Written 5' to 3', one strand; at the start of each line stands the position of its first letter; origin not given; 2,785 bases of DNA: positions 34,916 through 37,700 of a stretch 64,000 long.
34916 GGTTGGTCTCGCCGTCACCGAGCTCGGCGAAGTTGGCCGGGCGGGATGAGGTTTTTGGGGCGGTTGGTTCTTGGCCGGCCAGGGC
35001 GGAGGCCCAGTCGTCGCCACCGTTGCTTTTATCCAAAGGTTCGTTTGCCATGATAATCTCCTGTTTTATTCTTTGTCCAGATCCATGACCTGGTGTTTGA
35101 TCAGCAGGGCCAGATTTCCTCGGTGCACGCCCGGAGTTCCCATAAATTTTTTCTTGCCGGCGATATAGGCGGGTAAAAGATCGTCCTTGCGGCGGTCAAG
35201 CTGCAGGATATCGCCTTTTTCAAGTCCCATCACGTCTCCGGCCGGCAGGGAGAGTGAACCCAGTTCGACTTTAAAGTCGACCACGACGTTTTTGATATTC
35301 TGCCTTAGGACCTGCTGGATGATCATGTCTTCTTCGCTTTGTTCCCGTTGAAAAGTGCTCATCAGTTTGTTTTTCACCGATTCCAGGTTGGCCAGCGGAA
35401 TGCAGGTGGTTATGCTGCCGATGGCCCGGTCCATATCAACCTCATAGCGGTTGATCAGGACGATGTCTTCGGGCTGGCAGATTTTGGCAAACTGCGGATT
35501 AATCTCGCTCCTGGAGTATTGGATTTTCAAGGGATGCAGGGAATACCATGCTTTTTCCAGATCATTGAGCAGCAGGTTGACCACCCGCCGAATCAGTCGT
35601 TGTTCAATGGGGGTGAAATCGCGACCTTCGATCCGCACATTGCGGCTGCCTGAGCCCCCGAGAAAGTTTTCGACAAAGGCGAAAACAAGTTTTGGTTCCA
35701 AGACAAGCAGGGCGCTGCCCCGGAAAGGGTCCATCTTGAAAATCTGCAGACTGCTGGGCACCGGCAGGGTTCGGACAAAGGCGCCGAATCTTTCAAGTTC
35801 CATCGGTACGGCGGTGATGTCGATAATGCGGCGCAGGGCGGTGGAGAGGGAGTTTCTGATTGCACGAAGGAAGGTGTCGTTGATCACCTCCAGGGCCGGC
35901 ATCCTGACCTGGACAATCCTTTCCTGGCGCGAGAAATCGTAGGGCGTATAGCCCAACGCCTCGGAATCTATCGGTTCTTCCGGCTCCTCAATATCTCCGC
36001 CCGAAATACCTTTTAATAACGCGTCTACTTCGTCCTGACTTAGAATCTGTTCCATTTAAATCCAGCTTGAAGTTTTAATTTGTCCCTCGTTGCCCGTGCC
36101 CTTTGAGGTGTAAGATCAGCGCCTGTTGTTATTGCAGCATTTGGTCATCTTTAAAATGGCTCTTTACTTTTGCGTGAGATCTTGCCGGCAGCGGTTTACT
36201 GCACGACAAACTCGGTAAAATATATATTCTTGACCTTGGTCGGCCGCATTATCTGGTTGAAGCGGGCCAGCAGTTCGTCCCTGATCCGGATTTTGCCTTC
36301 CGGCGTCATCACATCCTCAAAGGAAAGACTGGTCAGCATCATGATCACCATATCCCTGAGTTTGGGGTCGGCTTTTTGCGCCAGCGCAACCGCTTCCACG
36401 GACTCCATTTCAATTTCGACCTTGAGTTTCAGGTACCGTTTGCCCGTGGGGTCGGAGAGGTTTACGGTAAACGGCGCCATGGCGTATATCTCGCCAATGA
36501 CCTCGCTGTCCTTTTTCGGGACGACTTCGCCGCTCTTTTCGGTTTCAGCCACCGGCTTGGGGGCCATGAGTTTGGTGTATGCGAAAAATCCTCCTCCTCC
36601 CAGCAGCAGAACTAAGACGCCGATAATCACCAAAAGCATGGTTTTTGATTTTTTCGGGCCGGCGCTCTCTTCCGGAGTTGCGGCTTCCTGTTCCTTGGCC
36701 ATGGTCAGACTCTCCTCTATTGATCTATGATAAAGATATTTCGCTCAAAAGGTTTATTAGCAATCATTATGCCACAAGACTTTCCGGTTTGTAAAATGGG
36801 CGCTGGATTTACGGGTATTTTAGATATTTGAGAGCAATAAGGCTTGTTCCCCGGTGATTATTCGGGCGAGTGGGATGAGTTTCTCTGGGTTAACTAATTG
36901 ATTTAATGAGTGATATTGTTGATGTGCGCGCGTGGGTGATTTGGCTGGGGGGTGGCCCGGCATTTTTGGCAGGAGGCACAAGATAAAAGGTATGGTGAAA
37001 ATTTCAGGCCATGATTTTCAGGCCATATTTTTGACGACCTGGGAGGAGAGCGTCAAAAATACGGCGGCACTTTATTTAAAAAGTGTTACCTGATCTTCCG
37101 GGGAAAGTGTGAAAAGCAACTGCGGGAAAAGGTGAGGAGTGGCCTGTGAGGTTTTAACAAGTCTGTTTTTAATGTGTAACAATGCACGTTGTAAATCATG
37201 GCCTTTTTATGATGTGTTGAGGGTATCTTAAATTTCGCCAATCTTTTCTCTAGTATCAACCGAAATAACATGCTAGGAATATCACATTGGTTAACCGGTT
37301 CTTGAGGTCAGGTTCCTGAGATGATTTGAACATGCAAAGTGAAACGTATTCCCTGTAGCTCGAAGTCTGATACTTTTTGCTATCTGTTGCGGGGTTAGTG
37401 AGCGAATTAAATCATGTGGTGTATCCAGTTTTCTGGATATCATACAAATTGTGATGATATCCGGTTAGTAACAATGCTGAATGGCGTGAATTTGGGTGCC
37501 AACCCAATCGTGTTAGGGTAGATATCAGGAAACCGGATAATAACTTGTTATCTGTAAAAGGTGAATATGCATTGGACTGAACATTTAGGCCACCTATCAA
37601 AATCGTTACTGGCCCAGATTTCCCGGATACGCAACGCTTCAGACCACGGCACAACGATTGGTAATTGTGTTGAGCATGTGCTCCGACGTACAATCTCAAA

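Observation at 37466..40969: The island has the layout of an integron cassette array lacking an integrase (CALIN-like), inserted directly upstream of the fliL flagellar operon.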

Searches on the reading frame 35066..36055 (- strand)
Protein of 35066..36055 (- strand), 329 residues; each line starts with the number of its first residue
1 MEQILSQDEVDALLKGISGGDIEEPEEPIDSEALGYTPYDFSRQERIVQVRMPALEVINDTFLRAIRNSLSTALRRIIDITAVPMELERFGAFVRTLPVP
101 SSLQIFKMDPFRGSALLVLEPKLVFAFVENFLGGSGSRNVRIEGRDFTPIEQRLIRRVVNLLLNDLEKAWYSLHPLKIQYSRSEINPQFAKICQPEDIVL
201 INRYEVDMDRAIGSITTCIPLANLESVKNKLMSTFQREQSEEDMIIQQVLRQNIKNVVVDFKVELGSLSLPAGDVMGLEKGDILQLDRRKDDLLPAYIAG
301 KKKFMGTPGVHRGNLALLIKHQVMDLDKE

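Call 15: find_encoding_contigs(protein=window:35066-36055:-, flank=10000, max_places=10)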
Protein window:35066-36055:- (329 aa): 2 contigs read that carry it; 1 place shown.
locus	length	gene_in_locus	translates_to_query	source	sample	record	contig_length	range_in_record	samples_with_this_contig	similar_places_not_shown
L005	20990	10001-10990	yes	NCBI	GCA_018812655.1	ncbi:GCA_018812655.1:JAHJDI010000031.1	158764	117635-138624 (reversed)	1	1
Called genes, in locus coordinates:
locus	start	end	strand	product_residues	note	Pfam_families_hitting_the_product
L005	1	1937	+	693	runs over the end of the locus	PF00512:HisKA, PF02518:HATPase_c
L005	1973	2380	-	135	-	PF09699:Paired_CXXCH_1 (faint)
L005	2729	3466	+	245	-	PF03741:TerC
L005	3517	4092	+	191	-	PF22741:PTP-NADK, PF03162:Y_phosphatase2, PF00782:DSPc, PF22784:PTP-SAK, PF22785:Tc-R-P, PF00102:Y_phosphatase, PF13350:Y_phosphatase3 (weak)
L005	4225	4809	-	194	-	PF18955:DUF5698, PF10035:DUF2179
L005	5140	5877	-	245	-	PF01936:NYN, PF12872:OST-HTH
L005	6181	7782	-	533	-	-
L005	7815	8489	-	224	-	PF20247:DUF6602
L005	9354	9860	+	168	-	PF03748:FliL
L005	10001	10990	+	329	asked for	PF02154:FliM, PF01052:FliMN_C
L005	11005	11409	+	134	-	PF28396:SepQ_C (weak), PF01052:FliMN_C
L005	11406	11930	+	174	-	PF04347:FliO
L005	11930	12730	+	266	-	PF00813:FliP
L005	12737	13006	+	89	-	PF01313:Bac_export_3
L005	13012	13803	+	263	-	PF01311:Bac_export_1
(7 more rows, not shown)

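Call 17: find_related_loci(query=window:35066-36055:-, collection=genome_contigs, flank=10000)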
Query window:35066-36055:- (329 aa) in genome_contigs; peptide patterns used: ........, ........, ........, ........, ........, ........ (x = any residue, [..] = any of these).
349 stretches matched a pattern; 81 encode a relative of the query (tblastn E <= 1e-3); the best 80 are kept; 80 distinct loci.
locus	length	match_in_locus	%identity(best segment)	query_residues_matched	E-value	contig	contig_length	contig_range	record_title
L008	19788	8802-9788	79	1-329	2e-178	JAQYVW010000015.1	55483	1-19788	MAG: Desulfurivibrionaceae bacterium isolate SF_100_bin10 SF_100_bin.10.orig_100_contig-145_1105, whole genome shotgun s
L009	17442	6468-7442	78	1-325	3e-176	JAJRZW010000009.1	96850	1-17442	MAG: Deltaproteobacteria bacterium isolate Dive96_bin4.234 k141_705193, whole genome shotgun sequence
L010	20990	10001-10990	76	1-329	2e-174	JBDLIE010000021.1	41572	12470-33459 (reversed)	MAG: Thermodesulfobacteriota bacterium isolate MAG014 MAG014_21, whole genome shotgun sequence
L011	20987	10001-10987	76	1-329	2e-173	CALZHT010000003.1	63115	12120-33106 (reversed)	MAG: uncultured Desulfobulbaceae bacterium isolate FO_M_Desulfobacterota_18 genome assembly, contig: scaffold_223, whole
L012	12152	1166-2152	74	1-329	2e-172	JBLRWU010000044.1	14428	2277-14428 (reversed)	MAG: Desulfurivibrio sp. isolate TamC05-19 NODE_2585_length_14428_cov_8.192653, whole genome shotgun sequence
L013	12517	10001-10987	80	1-329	2e-172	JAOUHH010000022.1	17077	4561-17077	MAG: Desulfobulbaceae bacterium isolate 4_1_May_SF_Bin57 4_1_May_SF_Bin57_scaffold_1275_c1, whole genome shotgun sequenc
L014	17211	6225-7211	78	1-329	8e-172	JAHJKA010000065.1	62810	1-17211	MAG: Proteobacteria bacterium isolate Modern_marine_rock_biofilm.mb.62 Modern_marine_rock.mb.62_k141_575390, whole genom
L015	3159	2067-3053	78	1-329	0e+0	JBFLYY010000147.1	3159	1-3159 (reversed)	MAG: Thermodesulfobacteriota bacterium isolate MAG097 MAG097_147, whole genome shotgun sequence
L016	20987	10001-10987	78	1-329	2e-171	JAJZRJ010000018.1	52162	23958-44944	MAG: Deltaproteobacteria bacterium isolate SKS1.bin83 NODE_1040_length_52162_cov_3.615663, whole genome shotgun sequence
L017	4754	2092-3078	77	1-329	2e-175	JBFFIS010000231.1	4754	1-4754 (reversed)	MAG: Desulfurivibrionaceae bacterium isolate Mix_mud17.2022.03.10 k141_274891_length_4754_cov_10.0000, whole genome shot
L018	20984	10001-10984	74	2-329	3e-171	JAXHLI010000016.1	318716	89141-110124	MAG: Desulfurivibrio sp. isolate Salar_de_Ascotan_soil_MAG_ASO12 contig_10922_polypolish, whole genome shotgun sequence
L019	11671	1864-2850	77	1-329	2e-171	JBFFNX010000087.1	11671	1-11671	MAG: Desulfurivibrionaceae bacterium isolate Mix_mud18.2022.04.88 k141_1028245_length_11671_cov_22.1033, whole genome sh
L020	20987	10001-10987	77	1-329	2e-170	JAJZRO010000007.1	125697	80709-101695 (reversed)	MAG: Deltaproteobacteria bacterium isolate SKS1.bin94 NODE_178_length_125697_cov_48.115386, whole genome shotgun sequenc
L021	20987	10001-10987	78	1-329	5e-170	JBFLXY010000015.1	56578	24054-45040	MAG: Thermodesulfobacteriota bacterium isolate MAG070 MAG070_15, whole genome shotgun sequence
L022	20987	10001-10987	78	1-329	3e-170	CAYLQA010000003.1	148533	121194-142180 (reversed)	MAG TPA_asm: uncultured Desulfobulbia bacterium isolate SRP167671_co2_211 genome assembly, contig: NODE_92_length_148533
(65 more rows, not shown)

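Call 107: search_protein_families(library=pfam, proteins=[L016:7010-9262:-, L016:5190-6800:+, L022:8107-9276:-, L022:7118-7966:-, L022:6463-7083:-, L008:4508-7042:+, L008:7455-7796:+], max_evalue=0.00001)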
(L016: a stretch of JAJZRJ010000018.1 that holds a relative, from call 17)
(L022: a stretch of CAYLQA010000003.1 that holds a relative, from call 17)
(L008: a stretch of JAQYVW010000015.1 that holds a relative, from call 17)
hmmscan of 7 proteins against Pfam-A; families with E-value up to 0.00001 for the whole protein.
L016:7010-9262:- (750 aa): 2 families
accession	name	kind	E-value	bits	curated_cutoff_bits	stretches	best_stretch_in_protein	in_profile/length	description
PF00330.25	Aconitase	-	3.4e-107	359.7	28.7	2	116-393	1-306/463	Aconitase family (aconitate hydratase)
PF00694.25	Aconitase_C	-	5e-20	72.6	22.8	1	628-686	72-130/131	Aconitase C-terminal domain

L016:5190-6800:+ (536 aa): 0 families

L022:8107-9276:- (389 aa): 1 family
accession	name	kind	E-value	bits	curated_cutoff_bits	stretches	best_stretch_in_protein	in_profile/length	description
PF04015.17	DUF362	-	7e-45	154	24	1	118-313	1-199/200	Domain of unknown function (DUF362)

L022:7118-7966:- (282 aa): 4 families
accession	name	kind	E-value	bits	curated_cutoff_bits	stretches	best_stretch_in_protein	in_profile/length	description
PF13561.12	adh_short_C2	-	6.4e-74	248.9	27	1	47-279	5-236/236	Enoyl-(Acyl carrier protein) reductase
PF00106.31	adh_short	-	1.1e-45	155.9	26.6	1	39-229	1-192/195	short chain dehydrogenase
PF08659.16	KR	-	2e-10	41.3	22.6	1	41-202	3-165/180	KR domain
PF23441.1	SDR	-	1e-06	28.8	27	1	94-277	67-254/258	SDR-like rossmann domain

L022:6463-7083:- (206 aa): 1 family
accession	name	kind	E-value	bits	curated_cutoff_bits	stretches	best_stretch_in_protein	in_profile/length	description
PF02545.19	Maf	-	4.5e-59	199.7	27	1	14-195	1-185/187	Maf-like protein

L008:4508-7042:+ (844 aa): 3 families
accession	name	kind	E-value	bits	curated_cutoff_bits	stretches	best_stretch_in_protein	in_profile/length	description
PF06434.19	Aconitase_2_N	-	2.2e-98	328.3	27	1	168-370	1-204/204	Aconitate hydratase 2 N-terminus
PF11791.14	Aconitase_B_N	-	6.6e-59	198.7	25.8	1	6-156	2-153/153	Aconitate B N-terminal domain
PF00330.25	Aconitase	-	7.3e-42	144.3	28.7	1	459-803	101-461/463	Aconitase family (aconitate hydratase)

L008:7455-7796:+ (113 aa): 0 families

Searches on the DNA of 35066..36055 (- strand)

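Call 106: search_with_rna_model(model_id=R1, sources=[L008, L009, L010, L011, L012, L013, L014, L015, L016, L017, L018, L019, L020, L021, L022, L023, L024, L025, L026, L027, L028, L029, L030, L031, L032, L033, L034, L035, L036, L037, L038, L039, L040, L041, L042, L043, L044, L045, L046, L047, L048, L049, L050, L051, L052, L053, L054, L055, L056, L057, L058, L059, L060, L061, L062, L063, L064, L065, L066, L067, L068, L069, L070, L071, L072, L073, L074, L075, L076, L077, L078, L079, L080, L081, L082, L083, L084, L085, L086, L087], filters=default, max_evalue=1)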
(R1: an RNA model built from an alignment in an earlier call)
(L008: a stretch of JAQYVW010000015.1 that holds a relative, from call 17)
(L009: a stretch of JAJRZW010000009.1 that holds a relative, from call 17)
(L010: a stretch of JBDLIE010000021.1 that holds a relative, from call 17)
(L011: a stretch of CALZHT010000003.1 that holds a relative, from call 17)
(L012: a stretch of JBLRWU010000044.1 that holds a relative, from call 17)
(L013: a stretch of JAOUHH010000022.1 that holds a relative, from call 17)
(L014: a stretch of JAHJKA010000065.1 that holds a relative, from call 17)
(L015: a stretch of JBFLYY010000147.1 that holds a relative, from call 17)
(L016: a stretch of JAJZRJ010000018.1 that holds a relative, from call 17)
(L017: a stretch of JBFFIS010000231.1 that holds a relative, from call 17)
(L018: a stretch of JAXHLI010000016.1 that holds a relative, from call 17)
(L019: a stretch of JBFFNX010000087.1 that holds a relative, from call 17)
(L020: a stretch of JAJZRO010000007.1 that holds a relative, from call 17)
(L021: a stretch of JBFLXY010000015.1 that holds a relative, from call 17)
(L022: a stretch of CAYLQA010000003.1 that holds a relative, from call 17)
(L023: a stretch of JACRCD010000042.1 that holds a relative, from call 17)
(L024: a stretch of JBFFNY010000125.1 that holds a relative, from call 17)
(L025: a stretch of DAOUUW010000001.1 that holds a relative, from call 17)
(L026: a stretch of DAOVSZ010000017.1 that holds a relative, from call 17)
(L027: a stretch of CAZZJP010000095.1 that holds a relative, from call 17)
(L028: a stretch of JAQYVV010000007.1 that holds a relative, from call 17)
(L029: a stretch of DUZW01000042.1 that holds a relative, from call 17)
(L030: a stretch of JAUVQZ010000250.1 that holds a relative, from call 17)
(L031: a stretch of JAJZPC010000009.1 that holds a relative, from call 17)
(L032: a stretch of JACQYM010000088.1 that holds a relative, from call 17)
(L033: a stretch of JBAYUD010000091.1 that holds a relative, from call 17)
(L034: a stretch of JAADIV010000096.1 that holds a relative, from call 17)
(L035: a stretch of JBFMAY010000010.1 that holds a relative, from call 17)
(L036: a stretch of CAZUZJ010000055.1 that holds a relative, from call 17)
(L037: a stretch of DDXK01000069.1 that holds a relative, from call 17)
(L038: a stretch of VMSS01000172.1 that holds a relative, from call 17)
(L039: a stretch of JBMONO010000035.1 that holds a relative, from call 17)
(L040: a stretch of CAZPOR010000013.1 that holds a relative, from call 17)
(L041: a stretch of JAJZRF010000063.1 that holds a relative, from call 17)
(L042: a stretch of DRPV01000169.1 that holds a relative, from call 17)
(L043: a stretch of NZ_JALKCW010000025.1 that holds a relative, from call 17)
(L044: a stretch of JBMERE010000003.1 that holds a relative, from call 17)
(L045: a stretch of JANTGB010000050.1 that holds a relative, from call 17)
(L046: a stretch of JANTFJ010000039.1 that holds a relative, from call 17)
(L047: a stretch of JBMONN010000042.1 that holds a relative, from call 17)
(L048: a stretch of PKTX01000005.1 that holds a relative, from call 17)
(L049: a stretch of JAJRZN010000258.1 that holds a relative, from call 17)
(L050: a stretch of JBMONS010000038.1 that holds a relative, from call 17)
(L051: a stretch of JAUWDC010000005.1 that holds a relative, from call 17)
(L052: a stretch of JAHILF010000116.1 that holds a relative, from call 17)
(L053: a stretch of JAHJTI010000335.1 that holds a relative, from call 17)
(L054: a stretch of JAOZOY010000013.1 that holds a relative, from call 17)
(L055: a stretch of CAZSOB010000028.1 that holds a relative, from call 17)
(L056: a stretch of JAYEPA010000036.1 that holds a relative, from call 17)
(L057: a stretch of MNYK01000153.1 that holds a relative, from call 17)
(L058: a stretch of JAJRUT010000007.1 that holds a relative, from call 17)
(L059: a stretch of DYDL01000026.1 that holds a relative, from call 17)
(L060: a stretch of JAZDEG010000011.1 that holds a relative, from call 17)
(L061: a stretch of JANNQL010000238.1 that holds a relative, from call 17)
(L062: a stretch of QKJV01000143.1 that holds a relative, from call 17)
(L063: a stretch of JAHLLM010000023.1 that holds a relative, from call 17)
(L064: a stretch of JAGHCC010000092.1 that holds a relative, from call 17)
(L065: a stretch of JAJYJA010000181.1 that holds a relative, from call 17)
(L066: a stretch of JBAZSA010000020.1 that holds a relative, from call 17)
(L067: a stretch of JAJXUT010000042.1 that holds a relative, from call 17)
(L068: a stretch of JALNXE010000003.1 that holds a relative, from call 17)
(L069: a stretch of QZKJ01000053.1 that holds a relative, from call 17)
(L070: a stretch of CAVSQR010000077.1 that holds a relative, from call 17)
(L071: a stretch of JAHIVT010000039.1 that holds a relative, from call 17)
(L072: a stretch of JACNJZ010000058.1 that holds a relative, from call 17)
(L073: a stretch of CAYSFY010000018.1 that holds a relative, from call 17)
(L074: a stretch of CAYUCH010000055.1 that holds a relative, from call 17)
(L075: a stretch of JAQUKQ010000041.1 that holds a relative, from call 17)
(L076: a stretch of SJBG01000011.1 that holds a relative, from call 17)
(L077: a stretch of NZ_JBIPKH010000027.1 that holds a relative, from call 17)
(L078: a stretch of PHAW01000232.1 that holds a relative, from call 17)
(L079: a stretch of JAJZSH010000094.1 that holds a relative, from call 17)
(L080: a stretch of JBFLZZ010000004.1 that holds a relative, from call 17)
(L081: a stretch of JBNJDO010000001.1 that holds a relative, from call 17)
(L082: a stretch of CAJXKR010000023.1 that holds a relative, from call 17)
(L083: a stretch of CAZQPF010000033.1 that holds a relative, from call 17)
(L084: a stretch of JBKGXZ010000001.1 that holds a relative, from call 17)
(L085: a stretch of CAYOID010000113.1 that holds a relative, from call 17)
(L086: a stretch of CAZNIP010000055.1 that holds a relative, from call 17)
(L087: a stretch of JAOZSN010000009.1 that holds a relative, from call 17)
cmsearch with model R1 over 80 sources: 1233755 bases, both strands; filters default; matches with E-value up to 1: 0.
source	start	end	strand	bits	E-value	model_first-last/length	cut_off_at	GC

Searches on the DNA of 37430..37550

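Call 30: search_with_rna_model(model_id=R1, source=window, start=37430, end=37550, filters=off, max_evalue=10, show_alignments=3)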
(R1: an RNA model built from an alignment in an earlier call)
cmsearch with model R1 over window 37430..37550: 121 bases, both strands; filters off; matches with E-value up to 10: 5.
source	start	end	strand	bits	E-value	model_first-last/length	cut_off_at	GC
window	37497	37519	-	7.1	0.038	1-68/68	no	0.52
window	37497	37518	+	-0.3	2.4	1-68/68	no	0.55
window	37442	37455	-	-0.9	3.4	1-68/68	no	0.21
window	37541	37550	-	-2.4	8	5-65/68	no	0.2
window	37471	37487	+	-2.7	9.4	7-63/68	no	0.47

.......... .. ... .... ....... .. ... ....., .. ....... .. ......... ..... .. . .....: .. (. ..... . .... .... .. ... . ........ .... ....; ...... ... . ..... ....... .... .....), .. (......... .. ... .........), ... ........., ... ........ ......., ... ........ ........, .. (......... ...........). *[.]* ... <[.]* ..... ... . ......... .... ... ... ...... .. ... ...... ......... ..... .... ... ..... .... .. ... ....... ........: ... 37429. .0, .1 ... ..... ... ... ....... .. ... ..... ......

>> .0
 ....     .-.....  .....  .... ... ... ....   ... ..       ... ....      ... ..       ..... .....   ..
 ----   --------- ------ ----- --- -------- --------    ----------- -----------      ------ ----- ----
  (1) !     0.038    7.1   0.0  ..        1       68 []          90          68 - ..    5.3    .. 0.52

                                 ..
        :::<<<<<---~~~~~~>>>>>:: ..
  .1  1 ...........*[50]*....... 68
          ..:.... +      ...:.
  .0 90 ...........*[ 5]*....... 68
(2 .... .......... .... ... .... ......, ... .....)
